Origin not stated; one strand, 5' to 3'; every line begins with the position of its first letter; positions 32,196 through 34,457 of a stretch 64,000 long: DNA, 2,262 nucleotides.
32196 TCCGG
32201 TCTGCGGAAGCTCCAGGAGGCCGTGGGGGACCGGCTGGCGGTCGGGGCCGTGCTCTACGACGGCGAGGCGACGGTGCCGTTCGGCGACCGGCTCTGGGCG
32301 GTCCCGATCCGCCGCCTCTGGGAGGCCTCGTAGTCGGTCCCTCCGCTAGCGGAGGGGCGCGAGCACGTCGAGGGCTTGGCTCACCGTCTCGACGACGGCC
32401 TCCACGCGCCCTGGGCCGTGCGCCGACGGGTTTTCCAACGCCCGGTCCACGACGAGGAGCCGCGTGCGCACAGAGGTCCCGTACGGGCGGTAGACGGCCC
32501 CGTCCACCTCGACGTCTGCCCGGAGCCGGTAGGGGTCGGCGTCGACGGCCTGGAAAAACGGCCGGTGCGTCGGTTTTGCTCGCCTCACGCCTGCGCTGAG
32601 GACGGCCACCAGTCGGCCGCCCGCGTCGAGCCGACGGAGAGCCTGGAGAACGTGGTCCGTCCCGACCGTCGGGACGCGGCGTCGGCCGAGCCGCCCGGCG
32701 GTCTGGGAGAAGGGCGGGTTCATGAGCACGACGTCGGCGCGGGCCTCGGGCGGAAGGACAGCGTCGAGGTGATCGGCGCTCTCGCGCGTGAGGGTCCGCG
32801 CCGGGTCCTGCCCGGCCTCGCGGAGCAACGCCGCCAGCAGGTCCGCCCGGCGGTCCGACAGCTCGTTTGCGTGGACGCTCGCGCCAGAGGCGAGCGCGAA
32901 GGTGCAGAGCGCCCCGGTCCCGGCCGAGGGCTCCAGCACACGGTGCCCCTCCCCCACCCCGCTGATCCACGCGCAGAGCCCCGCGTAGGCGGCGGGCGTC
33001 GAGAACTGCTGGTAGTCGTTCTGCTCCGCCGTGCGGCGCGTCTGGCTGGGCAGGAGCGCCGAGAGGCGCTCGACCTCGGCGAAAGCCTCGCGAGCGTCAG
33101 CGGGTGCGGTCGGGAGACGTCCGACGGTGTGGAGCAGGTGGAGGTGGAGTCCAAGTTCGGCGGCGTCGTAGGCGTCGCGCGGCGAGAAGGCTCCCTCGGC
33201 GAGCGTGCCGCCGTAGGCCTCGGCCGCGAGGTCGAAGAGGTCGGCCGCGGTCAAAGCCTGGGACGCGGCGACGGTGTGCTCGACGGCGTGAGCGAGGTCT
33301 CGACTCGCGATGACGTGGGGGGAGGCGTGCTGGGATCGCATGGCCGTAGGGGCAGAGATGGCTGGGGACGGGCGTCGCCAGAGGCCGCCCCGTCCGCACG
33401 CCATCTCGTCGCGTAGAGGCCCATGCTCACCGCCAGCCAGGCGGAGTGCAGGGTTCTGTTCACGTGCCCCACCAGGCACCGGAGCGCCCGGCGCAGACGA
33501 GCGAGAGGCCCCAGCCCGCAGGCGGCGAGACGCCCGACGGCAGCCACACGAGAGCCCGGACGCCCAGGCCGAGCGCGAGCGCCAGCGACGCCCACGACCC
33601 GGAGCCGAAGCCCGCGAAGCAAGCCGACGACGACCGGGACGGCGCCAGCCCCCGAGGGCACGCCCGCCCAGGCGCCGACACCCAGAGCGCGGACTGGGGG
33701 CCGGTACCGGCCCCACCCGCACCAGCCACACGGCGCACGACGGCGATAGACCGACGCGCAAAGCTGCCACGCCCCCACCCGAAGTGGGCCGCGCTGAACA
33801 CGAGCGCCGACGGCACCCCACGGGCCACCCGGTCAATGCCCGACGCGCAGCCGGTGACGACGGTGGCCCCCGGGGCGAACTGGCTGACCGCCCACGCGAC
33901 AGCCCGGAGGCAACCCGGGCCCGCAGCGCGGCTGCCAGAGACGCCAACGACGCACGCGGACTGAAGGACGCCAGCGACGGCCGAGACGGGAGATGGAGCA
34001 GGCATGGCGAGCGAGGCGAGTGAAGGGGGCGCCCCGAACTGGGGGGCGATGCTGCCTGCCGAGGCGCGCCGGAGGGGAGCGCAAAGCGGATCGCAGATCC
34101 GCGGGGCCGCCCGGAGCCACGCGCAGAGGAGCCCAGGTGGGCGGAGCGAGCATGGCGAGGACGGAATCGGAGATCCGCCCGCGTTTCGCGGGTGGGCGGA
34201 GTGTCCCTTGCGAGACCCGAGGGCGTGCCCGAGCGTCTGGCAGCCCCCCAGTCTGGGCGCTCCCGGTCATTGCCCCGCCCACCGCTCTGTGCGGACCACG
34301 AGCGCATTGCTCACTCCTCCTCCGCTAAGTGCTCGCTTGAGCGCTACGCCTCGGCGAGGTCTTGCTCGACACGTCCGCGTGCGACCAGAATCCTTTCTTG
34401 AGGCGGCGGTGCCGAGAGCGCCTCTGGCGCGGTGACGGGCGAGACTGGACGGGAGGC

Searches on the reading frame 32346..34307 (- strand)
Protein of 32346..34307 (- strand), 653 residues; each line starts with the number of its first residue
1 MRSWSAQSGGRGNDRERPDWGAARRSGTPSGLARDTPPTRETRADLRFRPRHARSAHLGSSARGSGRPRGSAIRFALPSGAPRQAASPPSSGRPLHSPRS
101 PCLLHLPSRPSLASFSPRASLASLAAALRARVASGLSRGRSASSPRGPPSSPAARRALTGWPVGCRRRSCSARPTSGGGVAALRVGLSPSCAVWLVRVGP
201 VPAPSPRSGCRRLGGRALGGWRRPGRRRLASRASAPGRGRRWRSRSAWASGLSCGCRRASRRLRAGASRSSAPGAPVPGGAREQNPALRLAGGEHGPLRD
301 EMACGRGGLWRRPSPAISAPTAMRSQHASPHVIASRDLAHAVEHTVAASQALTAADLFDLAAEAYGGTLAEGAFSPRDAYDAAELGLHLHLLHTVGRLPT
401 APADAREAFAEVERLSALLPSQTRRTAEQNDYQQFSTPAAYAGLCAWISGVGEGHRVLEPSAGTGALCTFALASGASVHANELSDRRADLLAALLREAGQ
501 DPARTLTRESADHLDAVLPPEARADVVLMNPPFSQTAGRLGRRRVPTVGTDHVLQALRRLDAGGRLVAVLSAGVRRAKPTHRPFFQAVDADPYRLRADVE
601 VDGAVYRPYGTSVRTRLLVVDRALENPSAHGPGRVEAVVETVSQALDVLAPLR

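Call 6: search_protein_families(library=pfam, proteins=[window:32346-34307:-], max_evalue=0.01)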
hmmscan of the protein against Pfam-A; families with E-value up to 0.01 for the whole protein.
window:32346-34307:- (653 aa): 2 families
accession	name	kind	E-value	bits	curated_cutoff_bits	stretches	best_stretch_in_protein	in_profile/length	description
PF03602.21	Cons_hypoth95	-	2.9e-05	24.3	24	1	446-536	34-126/182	Conserved hypothetical protein 95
PF05175.20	MTS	-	0.0002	21.5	23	1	455-572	33-142/170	Methyltransferase small domain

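Call 20: search_protein_families(library=padloc, proteins=[window:32346-34307:-], max_evalue=0.01)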
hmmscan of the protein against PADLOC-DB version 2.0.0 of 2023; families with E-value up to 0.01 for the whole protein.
window:32346-34307:- (653 aa): 2 families
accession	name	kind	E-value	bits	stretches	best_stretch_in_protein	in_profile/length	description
PDLC04134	mad2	-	1.3e-16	58.6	1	416-615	255-438/492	mads_2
PDLC03267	MTase_II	-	0.009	13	0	434-533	15-116/539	Type II methyltransferase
